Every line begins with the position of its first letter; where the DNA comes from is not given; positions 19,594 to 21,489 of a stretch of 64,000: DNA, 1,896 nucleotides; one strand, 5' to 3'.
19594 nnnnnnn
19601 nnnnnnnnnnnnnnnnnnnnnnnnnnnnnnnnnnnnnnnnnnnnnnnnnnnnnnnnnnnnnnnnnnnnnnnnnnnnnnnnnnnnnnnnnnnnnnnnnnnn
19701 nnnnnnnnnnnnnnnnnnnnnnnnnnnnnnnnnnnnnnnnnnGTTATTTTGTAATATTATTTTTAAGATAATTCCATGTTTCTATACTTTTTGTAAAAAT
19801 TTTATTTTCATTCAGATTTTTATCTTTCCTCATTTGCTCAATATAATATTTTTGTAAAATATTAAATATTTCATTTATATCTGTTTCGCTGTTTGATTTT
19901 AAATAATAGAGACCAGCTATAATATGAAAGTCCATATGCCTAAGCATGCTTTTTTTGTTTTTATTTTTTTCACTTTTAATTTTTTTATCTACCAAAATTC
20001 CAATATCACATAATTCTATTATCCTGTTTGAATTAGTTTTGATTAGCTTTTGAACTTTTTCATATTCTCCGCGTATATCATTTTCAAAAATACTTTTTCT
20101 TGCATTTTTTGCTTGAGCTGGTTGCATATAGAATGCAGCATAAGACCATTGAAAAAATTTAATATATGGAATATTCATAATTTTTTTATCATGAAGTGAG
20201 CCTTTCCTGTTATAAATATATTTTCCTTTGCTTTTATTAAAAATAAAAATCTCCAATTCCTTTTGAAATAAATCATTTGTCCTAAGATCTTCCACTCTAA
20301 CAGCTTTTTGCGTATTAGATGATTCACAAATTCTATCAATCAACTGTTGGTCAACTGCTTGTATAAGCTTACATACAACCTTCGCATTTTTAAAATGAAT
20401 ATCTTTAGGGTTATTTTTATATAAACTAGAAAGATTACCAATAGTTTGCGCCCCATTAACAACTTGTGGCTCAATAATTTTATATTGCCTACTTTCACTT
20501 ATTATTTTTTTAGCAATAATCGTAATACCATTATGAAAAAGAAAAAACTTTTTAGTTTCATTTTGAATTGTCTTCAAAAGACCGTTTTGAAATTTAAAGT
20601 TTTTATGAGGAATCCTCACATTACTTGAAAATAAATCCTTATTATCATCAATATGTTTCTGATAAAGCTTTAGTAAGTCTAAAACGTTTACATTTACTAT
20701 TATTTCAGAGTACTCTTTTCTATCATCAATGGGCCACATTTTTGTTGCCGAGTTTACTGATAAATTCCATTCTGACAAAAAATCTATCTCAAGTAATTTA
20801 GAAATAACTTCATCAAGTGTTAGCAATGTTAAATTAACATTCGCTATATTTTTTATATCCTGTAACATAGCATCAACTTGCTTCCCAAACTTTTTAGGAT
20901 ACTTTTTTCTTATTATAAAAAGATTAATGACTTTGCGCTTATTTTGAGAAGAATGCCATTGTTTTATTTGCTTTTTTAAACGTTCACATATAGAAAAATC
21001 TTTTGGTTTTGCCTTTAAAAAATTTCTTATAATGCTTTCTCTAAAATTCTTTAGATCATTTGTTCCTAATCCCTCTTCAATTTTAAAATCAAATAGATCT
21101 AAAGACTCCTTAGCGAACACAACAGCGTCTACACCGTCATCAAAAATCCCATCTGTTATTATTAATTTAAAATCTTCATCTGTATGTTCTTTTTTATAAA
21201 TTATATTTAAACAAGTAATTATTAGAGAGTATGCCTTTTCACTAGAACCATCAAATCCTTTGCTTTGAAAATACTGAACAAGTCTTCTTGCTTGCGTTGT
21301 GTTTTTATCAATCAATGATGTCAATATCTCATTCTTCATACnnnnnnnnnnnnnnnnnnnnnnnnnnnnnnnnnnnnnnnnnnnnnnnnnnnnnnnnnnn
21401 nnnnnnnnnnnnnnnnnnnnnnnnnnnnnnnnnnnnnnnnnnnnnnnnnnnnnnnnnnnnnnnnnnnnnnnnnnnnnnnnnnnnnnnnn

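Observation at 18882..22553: DpnII-like GATC R-M operon with an AIPR-like Abi gene inserted between MTase and REase, led by a TspO-like gene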

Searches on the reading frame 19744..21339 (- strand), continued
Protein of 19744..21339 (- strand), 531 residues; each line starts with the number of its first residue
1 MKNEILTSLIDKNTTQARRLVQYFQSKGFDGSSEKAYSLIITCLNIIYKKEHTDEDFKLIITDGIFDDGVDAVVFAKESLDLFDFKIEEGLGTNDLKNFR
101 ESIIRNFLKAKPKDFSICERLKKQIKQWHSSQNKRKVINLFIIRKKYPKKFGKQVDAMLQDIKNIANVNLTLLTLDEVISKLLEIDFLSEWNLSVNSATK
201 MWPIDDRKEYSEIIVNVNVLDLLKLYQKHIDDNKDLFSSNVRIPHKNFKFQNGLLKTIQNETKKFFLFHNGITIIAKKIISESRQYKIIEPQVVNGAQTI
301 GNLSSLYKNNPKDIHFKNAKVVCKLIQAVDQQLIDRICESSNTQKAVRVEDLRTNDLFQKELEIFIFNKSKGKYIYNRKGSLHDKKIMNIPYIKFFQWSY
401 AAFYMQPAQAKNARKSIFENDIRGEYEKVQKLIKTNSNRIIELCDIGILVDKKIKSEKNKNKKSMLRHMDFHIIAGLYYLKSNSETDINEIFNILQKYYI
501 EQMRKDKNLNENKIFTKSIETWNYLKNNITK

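Call 48: fold_search(model_id=the predicted structure, library=pdb)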
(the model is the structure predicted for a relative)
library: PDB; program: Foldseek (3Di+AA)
matches with E <= 10: 102; with E <= 0.001: 0
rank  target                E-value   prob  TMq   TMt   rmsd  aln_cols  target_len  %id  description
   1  5lhc_A                1.6e-01  0.98  0.14  0.13   5.1       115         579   15  The structure of D456A mutant of Nt.BspD6I nicking endonuclease at 0.24 nm resolution . (released 2017-08-16)
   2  6qnz_A                3.8e-01  0.91  0.14  0.13   6.2       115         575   12  Crystal structure of the site-specific DNA nickase N.BspD6I E418A Mutant (released 2020-03-04)
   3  2fok_B                4.6e-01  0.94  0.19  0.18   5.7       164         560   11  STRUCTURE OF RESTRICTION ENDONUCLEASE FOKI (released 1998-06-17)
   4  5liz                  5.1e-01  0.87  0.14  0.13   5.1       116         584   15  The structure of Nt.BspD6I nicking endonuclease with all cysteines mutated by serine residues at 0.19 nm resolution . (released 2017-08-02)
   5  6gi5_A                1.1e+00  0.15  0.10  0.16  10.9       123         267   16  Crystal structure of the ferric enterobactin esterase (PfeE) from Pseudomonas aeruginosa in complex with the tris-cate (released 2018-06-20)
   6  7f6l_B                1.3e+00  0.07  0.11  0.18  15.2       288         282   10  Crystal structure of human MUS81-EME2 complex (released 2022-03-02)
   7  8y80_I                1.4e+00  0.03  0.08  0.09  20.1       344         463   10  Cryo-EM structure of the tetrameric SPARSA gRNA-ssDNA complex (released 2024-10-16)
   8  1fok_A                1.6e+00  0.33  0.16  0.15   9.8       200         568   11  STRUCTURE OF RESTRICTION ENDONUCLEASE FOKI BOUND TO DNA (released 1997-12-03)
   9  6gi1_A                1.8e+00  0.14  0.10  0.17  10.4       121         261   14  Crystal structure of the ferric enterobactin esterase (pfeE) mutant(S157A) from Pseudomonas aeruginosa in presence of  (released 2018-06-20)
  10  4czm_A                1.9e+00  0.02  0.08  0.11  21.9       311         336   10  C. crescentus MreB, monomeric, AMPPNP (released 2014-08-13)
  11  8ti9_C                2.0e+00  0.14  0.15  0.32  10.3       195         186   12  CryoEM structure of octamer assembly of Shedu nuclease domain from Bacillus cereus (released 2024-07-31)
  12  2cgt_H                2.0e+00  0.02  0.07  0.07  21.9       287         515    9  GROEL-ADP-gp31 COMPLEX (released 2006-03-29)
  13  5hfu_A                2.0e+00  0.02  0.10  0.07  27.9       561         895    9  Crystal Structure of Human Hexokinase 2 with cmpd 27, a 2-amido-6-benzenesulfonamide glucosamine (released 2016-03-30)
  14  8y80_A                2.3e+00  0.03  0.07  0.08  19.7       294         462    8  Cryo-EM structure of the tetrameric SPARSA gRNA-ssDNA complex (released 2024-10-16)
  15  6erg_E                2.4e+00  0.06  0.09  0.09  11.2       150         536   11  Complex of XLF and heterodimer Ku bound to DNA (released 2018-10-17)
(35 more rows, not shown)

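Call 54: find_encoding_contigs(protein=P0039, flank=5000, max_places=6)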
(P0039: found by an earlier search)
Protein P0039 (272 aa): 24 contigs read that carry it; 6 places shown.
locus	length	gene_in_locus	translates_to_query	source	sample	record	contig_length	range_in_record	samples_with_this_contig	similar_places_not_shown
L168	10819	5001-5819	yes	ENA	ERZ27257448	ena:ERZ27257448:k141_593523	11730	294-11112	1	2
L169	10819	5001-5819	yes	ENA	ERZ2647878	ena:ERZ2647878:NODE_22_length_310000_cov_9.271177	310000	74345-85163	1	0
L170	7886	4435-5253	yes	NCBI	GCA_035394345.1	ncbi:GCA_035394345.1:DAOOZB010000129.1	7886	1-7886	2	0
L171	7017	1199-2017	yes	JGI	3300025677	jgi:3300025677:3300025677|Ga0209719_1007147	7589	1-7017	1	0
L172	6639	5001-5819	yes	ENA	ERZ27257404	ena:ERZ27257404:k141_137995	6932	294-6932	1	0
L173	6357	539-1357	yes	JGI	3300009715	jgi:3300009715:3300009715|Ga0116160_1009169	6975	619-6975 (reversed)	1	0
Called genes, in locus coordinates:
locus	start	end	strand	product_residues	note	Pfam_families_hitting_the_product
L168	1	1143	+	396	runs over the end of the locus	-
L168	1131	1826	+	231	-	PF03575:Peptidase_S51, PF01174:SNO (weak), PF07685:GATase_3 (weak)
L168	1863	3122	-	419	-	PF01941:AdoMet_Synthase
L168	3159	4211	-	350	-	PF00587:tRNA-synt_2b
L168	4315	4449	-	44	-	PF02403:Seryl_tRNA_N (weak)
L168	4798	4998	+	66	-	PF13560:HTH_31, PF12844:HTH_19, PF13443:HTH_26, PF01381:HTH_3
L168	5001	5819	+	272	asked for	PF01555:N6_N4_Mtase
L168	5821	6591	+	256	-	PF22515:DUF6996, PF22518:DUF6997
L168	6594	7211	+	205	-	-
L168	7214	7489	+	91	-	PF04266:ASCH (faint), PF12961:DUF3850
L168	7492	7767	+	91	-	-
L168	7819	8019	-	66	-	-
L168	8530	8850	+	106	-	-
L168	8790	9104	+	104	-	-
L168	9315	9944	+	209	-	-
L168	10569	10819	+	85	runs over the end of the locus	-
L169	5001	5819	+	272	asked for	PF01555:N6_N4_Mtase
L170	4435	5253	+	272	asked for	PF01555:N6_N4_Mtase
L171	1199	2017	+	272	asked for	PF01555:N6_N4_Mtase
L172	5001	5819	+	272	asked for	PF01555:N6_N4_Mtase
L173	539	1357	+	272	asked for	PF01555:N6_N4_Mtase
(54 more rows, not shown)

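Call 55: search_solved_structures(query=L004:7576-8340:-, max_evalue=1)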
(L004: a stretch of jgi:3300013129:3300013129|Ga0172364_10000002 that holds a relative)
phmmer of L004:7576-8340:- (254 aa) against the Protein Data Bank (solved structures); distinct sequences matched with E-value up to 1: 0.

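Call 56: search_solved_structures(query=L014:7607-8221:+, max_evalue=1)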
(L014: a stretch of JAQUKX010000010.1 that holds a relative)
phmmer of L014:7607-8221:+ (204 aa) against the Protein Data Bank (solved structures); distinct sequences matched with E-value up to 1: 1.
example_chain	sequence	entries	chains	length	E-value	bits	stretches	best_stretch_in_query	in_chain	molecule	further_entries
1nex_B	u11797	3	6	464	0.54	13.2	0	23-59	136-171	CDC4 protein | Cell division control protein 4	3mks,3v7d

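Call 57: search_protein_families(library=padloc, proteins=[L004:7576-8340:-, L014:7607-8221:+, L008:8383-9132:+, L008:4933-5904:+, L009:5369-5884:+, L168:6594-7211:+], max_evalue=0.001)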
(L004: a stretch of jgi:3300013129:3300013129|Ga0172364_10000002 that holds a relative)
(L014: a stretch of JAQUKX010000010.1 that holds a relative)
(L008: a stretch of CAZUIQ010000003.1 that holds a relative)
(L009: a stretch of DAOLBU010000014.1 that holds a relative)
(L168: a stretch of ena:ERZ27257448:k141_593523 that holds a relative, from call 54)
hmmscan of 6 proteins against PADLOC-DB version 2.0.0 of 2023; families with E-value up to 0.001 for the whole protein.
L004:7576-8340:- (254 aa): 1 family
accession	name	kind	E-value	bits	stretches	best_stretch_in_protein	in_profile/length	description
PDLC03513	REase_II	-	1.3e-32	111.8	1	6-253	10-248/426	Type II restriction enzyme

L014:7607-8221:+ (204 aa): 1 family
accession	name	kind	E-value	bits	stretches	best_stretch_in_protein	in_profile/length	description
PDLC03457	REase_II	-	3.2e-28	97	1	3-191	49-236/238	Type II restriction enzyme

L008:8383-9132:+ (249 aa): 53 families (the best 25 are shown)
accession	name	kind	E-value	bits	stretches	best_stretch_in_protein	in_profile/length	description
PDLC03376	MTase_II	-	8.2e-89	295.7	1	3-249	4-249/249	Type II methyltransferase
PDLC03351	MTase_II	-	2.6e-41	140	1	14-249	105-347/348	Type II methyltransferase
PDLC03353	MTase_II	-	8.2e-30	102.2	2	105-249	8-149/260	Type II methyltransferase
PDLC03350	MTase_II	-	1e-23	82.3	2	100-249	50-192/312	Type II methyltransferase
PDLC03387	MTase_II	-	5.9e-19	66.3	2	40-98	218-276/289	Type II methyltransferase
PDLC03283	MTase_II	-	7.6e-18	62.9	2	108-249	6-161/352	Type II methyltransferase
PDLC03325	MTase_II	-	2.6e-16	57.4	2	20-89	56-125/426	Type II methyltransferase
PDLC03371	MTase_II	-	8.6e-15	53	1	14-97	172-252/260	Type II methyltransferase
PDLC03299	MTase_II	-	4.3e-14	50.7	1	18-98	178-258/296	Type II methyltransferase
PDLC03380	MTase_II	-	1.2e-12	45.7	1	17-90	16-91/393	Type II methyltransferase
PDLC04134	mad2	-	1.5e-12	45.2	1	33-212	267-421/492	mads_2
PDLC03363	MTase_II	-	3.8e-12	44.2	1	44-139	65-164/294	Type II methyltransferase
PDLC03714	oMTase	-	7.8e-12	43.2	1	45-95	205-259/279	orphan methyltransferase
PDLC03252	MTase_II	-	1.7e-11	42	1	43-90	299-346/365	Type II methyltransferase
PDLC03239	MTase_II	-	2.5e-11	40.9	1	36-89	71-126/442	Type II methyltransferase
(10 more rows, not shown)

L008:4933-5904:+ (323 aa): 21 families
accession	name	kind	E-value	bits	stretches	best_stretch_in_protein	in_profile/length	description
PDLC03294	MTase_II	-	3.6e-97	323.2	1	47-323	3-271/272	Type II methyltransferase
PDLC03735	oMTase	-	4.9e-94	312.9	1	47-323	6-282/284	orphan methyltransferase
PDLC03261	MTase_II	-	3e-78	261.7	1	45-313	20-278/643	Type II methyltransferase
PDLC03729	oMTase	-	1.9e-62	209.3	1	46-319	2-265/275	orphan methyltransferase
PDLC03266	MTase_II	-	1.5e-61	206.4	1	48-302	14-267/285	Type II methyltransferase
PDLC03344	MTase_II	-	2.2e-33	113.3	1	49-192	4-146/154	Type II methyltransferase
PDLC03247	MTase_II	-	2.7e-31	106.8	1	78-323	24-265/282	Type II methyltransferase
PDLC03264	MTase_II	-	2.3e-25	87.5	1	81-247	38-214/306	Type II methyltransferase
PDLC03383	MTase_II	-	7.2e-24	82.7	2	132-323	122-313/318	Type II methyltransferase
PDLC03253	MTase_II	-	8.4e-24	82.6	1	49-302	4-239/253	Type II methyltransferase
PDLC03717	oMTase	-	2.2e-20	71.2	1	81-252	28-200/285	orphan methyltransferase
PDLC03349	MTase_II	-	5.8e-20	69.7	2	138-271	175-308/374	Type II methyltransferase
PDLC04018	PD-Lambda-5_B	-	4.9e-19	66.7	1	54-297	10-254/291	-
PDLC03302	MTase_II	-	1.7e-18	64.7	1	43-237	354-546/626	Type II methyltransferase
PDLC03244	MTase_II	-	7.9e-16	56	1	79-304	50-276/295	Type II methyltransferase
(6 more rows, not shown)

L009:5369-5884:+ (171 aa): 0 families

L168:6594-7211:+ (205 aa): 0 families

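Call 71: find_related_loci(query=A1, collection=viral_contigs, flank=5000)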
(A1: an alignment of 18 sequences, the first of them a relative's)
Query A1 (531 aa) in viral_contigs; peptide patterns used: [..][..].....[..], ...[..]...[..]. (x = any residue, [..] = any of these).
57 stretches matched a pattern; 14 encode a relative of the query (tblastn E <= 1e-3); 14 distinct loci.
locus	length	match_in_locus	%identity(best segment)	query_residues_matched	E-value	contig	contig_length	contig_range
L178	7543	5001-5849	25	222-493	2e-11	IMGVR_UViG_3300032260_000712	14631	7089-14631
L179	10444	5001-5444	28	253-384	1e-8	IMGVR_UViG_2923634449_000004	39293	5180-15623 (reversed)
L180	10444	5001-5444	28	253-384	1e-8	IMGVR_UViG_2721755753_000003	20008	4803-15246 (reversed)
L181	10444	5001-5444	28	253-384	2e-8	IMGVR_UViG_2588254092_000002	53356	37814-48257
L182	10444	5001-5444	28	253-384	1e-8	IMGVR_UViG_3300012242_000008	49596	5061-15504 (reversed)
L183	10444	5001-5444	28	253-384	1e-8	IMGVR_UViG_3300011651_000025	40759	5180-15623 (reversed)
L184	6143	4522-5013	24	204-363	3e-8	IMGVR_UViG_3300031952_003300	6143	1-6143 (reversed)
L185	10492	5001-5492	24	204-363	3e-8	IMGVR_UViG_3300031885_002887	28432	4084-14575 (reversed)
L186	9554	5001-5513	26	190-362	4e-8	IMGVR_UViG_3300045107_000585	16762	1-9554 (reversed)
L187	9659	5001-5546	25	236-404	2e-7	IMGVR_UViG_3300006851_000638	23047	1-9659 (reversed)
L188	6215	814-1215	24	256-379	2e-5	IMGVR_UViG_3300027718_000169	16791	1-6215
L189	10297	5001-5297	24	222-314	5e-5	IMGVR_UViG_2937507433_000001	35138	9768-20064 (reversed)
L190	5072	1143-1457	27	236-329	2e-4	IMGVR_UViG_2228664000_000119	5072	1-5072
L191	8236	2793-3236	26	236-362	3e-4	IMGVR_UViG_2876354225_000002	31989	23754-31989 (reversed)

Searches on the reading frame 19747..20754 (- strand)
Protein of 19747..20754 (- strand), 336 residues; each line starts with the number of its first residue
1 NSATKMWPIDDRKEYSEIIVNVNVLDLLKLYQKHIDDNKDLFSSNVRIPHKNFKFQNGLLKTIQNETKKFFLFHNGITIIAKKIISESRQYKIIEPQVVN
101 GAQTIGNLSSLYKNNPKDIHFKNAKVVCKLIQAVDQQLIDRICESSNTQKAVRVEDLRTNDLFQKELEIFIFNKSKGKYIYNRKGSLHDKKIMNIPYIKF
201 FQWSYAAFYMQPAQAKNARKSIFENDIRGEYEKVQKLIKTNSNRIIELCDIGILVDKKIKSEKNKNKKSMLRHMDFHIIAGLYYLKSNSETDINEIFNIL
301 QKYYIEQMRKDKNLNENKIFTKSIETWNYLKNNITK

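Call 83: predict_structure(alignment_id=A3)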
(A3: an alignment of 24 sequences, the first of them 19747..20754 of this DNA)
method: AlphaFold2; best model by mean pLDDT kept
length: 336 residues; sequences in the alignment: 24
mean_pLDDT: 87.7   pTM: 0.75
mean pLDDT of the five models: 87.7, 86.6, 86.2, 86.1, 86.0
residues with pLDDT >= 90: 203; 70-90: 108; 50-70: 15; < 50: 10
segments of 3 or more residues with pLDDT < 50: 1-10
pLDDT, mean of each block of 10 residues (from residue 1): 36 78 92 91 83 87 91 85 82 90 90 86 92 85 73 80 91 94 78 92 96 90 75 92 96 97 97 97 96 98 96 92 94 91
secondary structure, 60 per line:
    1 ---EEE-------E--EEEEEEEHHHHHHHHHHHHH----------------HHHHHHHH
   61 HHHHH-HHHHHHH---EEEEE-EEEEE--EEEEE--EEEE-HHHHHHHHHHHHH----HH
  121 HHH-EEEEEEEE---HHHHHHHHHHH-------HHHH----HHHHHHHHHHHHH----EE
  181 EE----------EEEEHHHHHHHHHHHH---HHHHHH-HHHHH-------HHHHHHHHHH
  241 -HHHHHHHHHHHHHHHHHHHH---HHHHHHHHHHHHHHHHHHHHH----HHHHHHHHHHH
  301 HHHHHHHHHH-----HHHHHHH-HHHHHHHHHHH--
elements in order: E4-6 E17-23 H24-36 H53-65 H67-73 E77-81 E83-87 E90-94 E97-100 H102-114 H119-123 E125-132 H136-146 H154-157 H162-174 E179-182 E193-196 H197-208 H212-217 H219-223 H231-240 H242-261 H265-285 H290-310 H316-322 H324-334
